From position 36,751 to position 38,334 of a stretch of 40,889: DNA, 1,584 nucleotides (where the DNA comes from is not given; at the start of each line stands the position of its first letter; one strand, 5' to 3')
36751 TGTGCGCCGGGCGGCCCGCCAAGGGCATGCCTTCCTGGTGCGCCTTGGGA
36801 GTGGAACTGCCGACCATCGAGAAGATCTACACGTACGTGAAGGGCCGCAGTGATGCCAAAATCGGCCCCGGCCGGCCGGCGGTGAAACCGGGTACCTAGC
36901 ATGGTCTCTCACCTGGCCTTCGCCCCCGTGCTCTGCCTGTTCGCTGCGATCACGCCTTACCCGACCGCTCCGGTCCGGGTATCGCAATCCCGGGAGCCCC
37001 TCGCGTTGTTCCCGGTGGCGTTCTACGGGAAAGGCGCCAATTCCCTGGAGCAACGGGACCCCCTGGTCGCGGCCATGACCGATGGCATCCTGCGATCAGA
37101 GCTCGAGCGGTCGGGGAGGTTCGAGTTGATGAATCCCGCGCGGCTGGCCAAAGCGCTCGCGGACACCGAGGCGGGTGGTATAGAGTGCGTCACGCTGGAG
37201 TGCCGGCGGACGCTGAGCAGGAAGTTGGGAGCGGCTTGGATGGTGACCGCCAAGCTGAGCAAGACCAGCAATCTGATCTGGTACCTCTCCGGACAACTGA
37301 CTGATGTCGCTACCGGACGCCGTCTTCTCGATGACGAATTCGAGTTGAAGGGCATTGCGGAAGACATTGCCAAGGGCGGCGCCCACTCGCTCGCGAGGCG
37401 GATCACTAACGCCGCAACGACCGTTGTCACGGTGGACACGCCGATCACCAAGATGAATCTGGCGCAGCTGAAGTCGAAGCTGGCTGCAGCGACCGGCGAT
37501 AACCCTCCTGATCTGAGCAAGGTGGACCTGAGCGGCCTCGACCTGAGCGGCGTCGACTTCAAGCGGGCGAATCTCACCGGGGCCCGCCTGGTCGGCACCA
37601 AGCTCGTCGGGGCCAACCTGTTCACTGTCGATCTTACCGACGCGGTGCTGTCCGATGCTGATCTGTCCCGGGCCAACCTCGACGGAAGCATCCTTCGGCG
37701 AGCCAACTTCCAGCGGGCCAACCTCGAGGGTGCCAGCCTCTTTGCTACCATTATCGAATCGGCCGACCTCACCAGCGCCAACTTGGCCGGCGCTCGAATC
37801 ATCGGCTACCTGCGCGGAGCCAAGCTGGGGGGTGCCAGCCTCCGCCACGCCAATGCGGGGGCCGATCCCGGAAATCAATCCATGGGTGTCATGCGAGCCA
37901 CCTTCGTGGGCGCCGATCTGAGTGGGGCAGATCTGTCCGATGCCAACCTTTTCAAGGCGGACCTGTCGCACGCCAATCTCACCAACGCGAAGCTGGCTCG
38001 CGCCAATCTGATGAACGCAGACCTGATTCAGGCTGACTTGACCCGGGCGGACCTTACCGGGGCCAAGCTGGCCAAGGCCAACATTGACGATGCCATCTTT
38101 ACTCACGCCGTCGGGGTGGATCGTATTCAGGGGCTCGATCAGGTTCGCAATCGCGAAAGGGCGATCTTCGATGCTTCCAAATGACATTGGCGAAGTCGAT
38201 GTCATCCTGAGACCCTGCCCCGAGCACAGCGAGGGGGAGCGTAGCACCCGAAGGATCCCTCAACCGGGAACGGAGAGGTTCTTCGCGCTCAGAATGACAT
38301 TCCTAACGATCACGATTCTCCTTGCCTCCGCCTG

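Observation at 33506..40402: Extended seven-gene xox module: xoxF-xoxJ-xoxG plus four uncharacterised exported proteins on one strand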

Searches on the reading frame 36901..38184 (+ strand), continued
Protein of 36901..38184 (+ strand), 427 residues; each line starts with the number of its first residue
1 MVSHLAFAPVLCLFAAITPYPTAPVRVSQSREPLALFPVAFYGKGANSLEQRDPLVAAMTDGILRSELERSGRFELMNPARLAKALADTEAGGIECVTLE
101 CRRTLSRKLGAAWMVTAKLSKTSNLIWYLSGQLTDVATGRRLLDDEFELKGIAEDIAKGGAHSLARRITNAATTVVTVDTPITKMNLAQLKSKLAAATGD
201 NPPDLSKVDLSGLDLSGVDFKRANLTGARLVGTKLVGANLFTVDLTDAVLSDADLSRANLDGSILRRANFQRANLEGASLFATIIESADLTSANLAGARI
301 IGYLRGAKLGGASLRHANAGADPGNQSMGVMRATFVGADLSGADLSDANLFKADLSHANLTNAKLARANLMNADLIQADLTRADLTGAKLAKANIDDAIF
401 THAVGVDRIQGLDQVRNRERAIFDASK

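Call 69: fold_search(model_id=the predicted structure, library=pdb)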
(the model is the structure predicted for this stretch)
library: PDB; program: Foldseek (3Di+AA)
matches with E <= 10: 634; with E <= 0.001: 78
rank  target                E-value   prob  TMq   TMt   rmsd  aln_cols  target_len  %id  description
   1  3du1                  7.7e-14  1.00  0.27  0.44  10.5       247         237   32  The 2.0 Angstrom Resolution Crystal Structure of HetL, a Pentapeptide Repeat Protein involved in Heterocyst Differentiat (released 2008-11-11)
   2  4yc5                  2.7e-13  1.00  0.31  0.54   7.2       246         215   32  Beta1 synthetic solenoid protein (released 2016-03-09)
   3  4yei_A                1.0e-12  1.00  0.25  0.46  10.4       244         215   33  Beta1mut synthetic solenoid protein (released 2016-03-09)
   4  5dqa_C                1.3e-12  1.00  0.23  0.38   9.5       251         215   34  t3284 loop variant of beta1 (released 2016-08-31)
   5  5dqa_A                1.3e-12  1.00  0.23  0.37   9.7       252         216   33  t3284 loop variant of beta1 (released 2016-08-31)
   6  5dn0                  5.5e-12  1.00  0.23  0.38  10.2       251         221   31  t1555 loop variant (released 2016-08-31)
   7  5dns_A                5.7e-12  1.00  0.28  0.47   7.8       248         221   32  t1428 loop variant in P3221 (released 2016-09-28)
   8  4ycq                  8.7e-12  1.00  0.21  0.39   9.0       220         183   34  Beta1 synthetic solenoid protein (released 2016-03-09)
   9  4yfo                  1.7e-11  1.00  0.41  0.73   4.9       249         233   34  beta1_ex1 (released 2016-03-16)
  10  5dns_B                6.1e-11  1.00  0.24  0.49  10.3       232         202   31  t1428 loop variant in P3221 (released 2016-09-28)
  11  5di5                  1.3e-10  1.00  0.18  0.34  10.7       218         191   34  beta1 t801 loop variant in P3221 (released 2016-08-31)
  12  2j8k                  6.1e-10  1.00  0.33  0.74   5.4       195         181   36  Structure of the fusion of NP275 and NP276, pentapeptide repeat proteins from Nostoc punctiforme (released 2006-12-07)
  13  5dra                  2.2e-09  1.00  0.18  0.33  11.0       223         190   33  t3284 loop variant of beta1 (released 2016-08-31)
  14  2xtx_A                6.8e-09  1.00  0.29  0.53   7.3       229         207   14  Structure of QnrB1 (M102R-Trypsin Treated), a plasmid-mediated fluoroquinolone resistance protein (released 2010-10-20)
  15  2xty_B                9.9e-09  1.00  0.30  0.55   6.4       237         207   15  Structure of QnrB1 (R167E-Trypsin Treated), a plasmid-mediated fluoroquinolone resistance protein (released 2010-10-27)
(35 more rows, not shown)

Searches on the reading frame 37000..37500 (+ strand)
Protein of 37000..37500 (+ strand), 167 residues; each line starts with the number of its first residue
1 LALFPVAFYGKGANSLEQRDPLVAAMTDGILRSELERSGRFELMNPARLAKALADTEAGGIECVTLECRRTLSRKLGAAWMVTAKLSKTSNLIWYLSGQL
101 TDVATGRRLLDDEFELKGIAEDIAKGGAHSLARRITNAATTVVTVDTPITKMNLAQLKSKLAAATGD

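Call 31: search_dna_similar(query=window:37000-37500:+, collection=plasmids, mode=protein, max_evalue=0.01, max_rows=20)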
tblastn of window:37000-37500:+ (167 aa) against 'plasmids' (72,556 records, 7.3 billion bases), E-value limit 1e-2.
No match.

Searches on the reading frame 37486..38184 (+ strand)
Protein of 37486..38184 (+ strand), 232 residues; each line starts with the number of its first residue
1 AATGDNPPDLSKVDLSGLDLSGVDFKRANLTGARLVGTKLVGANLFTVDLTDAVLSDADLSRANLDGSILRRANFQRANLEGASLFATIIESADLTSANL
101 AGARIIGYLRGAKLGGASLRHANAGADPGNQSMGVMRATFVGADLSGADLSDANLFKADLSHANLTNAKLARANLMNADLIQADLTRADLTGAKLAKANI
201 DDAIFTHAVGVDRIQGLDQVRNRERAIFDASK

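Call 49: search_dna_similar(query=window:37486-38184:+, collection=plasmids, mode=protein, max_evalue=1e-10, max_rows=40)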
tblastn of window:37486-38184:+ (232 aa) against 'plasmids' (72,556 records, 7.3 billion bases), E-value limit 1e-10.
Records with a match: 279; places in all: 551; records where one place covers at least 80% of the query: 154.
Best place of each record, by identity: <60% 279.
By first word of the organism name: Azospirillum 40; Streptomyces 33; Piscirickettsia 29; Salmonella 27; Nostoc 21; Acaryochloris 16; Prescottella 9; Rhodococcus 7; Leptolyngbya 6; Spiroplasma 5; and 55 more.
By predicted mobility (MOB-suite, as given by PLSDB): non-mobilizable 193; mobilizable 59; conjugative 27.
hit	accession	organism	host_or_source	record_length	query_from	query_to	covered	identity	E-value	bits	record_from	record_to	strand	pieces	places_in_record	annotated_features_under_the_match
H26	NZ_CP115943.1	Ralstonia syzygii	Musa sp.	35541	10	227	94%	44.3%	1e-29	122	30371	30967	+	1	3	pentapeptide repeat-containing protein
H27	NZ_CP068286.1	Ralstonia syzygii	Musa balbisiana cultivar Kepok,banana ...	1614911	10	227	94%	44.3%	1e-29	122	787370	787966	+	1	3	record has no annotation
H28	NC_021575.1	Trichormus variabilis ATCC 29413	-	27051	10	216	89%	45.2%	3e-23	104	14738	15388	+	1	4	pentapeptide repeat-containing protein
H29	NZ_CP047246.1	Trichormus variabilis 0441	cell culture,thermal spring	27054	10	216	89%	45.2%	3e-23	104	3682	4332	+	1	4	pentapeptide repeat-containing protein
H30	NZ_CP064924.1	Acaryochloris marina S15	cell culture,surface of Pikea pinnata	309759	9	208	86%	45.8%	5e-31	127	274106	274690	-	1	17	pentapeptide repeat-containing protein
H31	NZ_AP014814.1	Methylorubrum populi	-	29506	7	231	97%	40.0%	3e-31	127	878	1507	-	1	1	none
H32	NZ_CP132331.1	Bordetella bronchiseptica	swine,lungs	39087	3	200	85%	45.4%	7e-23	103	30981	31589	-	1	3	pentapeptide repeat-containing protein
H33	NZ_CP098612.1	Phormidium yuhuli AB48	Cell culture,Photobioreactor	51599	9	213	88%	43.4%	6e-23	103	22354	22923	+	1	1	pentapeptide repeat-containing protein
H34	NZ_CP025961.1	Rhodococcus qingshengii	cell culture,soil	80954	6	208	88%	43.8%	2e-24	108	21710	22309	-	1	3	pentapeptide repeat-containing protein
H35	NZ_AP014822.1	Geminocystis sp. NIES-3709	-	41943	10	232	96%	39.4%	4e-25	109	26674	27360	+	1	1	pentapeptide repeat-containing protein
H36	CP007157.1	Corynebacterium falsenii DSM 44353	-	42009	9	203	84%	45.0%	6e-24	106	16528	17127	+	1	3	hypothetical protein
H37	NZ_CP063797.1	Tolypothrix sp. PCC 7712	Soil sample,soil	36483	9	208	86%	43.5%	2e-28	119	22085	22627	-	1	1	pentapeptide repeat-containing protein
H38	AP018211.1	Calothrix brevissima NIES-22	-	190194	9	213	88%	42.2%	1e-20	97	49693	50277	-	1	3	pentapeptide repeat protein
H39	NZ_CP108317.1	Streptomyces sp. NBC_00005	-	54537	9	209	87%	43.1%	6e-22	100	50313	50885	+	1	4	pentapeptide repeat-containing protein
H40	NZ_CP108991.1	Streptomyces sp. NBC_00715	-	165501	9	208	86%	43.2%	1e-22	103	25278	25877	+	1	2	pentapeptide repeat-containing protein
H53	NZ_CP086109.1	Skermanella mucosa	single cell,crude oil contaminated ...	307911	28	209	78%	45.5%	5e-21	98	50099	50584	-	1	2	pentapeptide repeat-containing protein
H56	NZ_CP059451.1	Azospirillum brasilense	Prokaryotes,soil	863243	5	208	88%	40.4%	2e-22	102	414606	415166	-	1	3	pentapeptide repeat-containing protein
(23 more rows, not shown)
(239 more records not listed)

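Call 51: get_annotated_region(hit=H56, flank=8000)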
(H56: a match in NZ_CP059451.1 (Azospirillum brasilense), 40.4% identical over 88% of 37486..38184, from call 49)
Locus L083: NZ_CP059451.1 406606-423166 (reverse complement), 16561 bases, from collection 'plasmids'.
description: Azospirillum brasilense strain 2020WEIHUA_K plasmid unnamed2, complete sequence
organism: Azospirillum brasilense (NCBI taxid 192)
taxonomy: Bacteria; Pseudomonadota; Alphaproteobacteria; Rhodospirillales; Azospirillaceae; Azospirillum; Azospirillum brasilense
host: -; source: Prokaryotes,soil; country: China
typing (MOB-suite, as given by PLSDB): mobilizable; relaxase MOBP
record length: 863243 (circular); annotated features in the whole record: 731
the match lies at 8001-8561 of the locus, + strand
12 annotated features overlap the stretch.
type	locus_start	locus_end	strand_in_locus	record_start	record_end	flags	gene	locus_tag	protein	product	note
CDS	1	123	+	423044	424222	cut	-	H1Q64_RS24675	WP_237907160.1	HipA domain-containing protein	-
CDS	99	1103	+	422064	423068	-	-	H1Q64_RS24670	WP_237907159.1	hypothetical protein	-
CDS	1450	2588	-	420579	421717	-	-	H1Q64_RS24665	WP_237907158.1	IS3 family transposase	-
CDS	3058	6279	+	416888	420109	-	-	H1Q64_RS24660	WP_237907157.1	PAS domain-containing protein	-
CDS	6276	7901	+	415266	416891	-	-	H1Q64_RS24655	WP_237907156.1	CHAT domain-containing protein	-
CDS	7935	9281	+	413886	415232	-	-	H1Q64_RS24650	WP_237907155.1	pentapeptide repeat-containing protein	-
CDS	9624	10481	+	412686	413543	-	-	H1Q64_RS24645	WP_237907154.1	DUF4231 domain-containing protein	-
CDS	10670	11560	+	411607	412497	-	-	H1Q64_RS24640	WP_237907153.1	toll/interleukin-1 receptor domain-containing protein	GO:0007165 - signal transduction [Evidence IEA]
CDS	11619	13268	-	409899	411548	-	-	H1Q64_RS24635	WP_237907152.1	ISL3 family transposase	-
CDS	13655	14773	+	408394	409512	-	-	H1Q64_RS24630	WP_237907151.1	HD domain-containing phosphohydrolase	-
CDS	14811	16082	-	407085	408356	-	-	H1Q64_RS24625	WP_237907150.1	GAF domain-containing sensor histidine kinase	-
CDS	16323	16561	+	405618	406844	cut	hmpA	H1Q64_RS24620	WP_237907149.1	NO-inducible flavohemoprotein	GO:0051409 - response to nitrosative stress [Evidence IEA]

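Call 52: get_annotated_region(hit=H53, flank=8000)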
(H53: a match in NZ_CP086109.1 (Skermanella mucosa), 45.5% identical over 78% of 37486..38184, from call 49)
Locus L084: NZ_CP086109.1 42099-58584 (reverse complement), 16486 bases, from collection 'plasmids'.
description: Skermanella mucosa strain KEMB 2255-438 plasmid pSM-3, complete sequence
organism: Skermanella mucosa (NCBI taxid 1789672)
taxonomy: Bacteria; Pseudomonadota; Alphaproteobacteria; Rhodospirillales; Azospirillaceae; Skermanella; Skermanella mucosa
host: -; source: single cell,crude oil contaminated deserts; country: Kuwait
typing (MOB-suite, as given by PLSDB): non-mobilizable
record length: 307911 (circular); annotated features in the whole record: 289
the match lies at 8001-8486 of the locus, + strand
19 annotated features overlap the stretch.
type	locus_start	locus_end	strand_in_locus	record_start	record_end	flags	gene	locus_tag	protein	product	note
CDS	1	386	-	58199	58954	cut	-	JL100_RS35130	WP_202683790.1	SDR family oxidoreductase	-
CDS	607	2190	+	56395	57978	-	-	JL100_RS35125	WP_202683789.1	winged helix-turn-helix domain-containing protein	GO:0000160 - phosphorelay signal transduction system [Evidence IEA]; GO:0006355 - regulation of DNA-templated ...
CDS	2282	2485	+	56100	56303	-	-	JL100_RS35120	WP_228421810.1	hypothetical protein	-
CDS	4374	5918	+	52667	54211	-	-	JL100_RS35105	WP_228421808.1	ATP-binding protein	-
CDS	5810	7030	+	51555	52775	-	-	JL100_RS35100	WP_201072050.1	IS256 family transposase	-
CDS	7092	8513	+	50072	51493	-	-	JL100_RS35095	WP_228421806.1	pentapeptide repeat-containing protein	-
CDS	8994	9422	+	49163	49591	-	-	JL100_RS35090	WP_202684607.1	hypothetical protein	-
CDS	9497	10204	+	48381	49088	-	-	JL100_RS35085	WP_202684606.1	Crp/Fnr family transcriptional regulator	GO:0006355 - regulation of DNA-templated transcription [Evidence IEA]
CDS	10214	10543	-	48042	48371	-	-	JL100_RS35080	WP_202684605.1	hypothetical protein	-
CDS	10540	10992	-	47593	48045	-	-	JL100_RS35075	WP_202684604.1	host attachment protein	-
CDS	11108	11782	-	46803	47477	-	-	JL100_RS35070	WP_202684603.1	YqhA family protein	-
CDS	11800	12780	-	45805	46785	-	-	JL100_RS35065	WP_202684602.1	DUF2333 family protein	-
CDS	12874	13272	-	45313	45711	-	-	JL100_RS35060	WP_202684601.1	SPW repeat protein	-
CDS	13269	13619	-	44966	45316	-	-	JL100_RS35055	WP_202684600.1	hypothetical protein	-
CDS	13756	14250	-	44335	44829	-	-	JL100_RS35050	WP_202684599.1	hypothetical protein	-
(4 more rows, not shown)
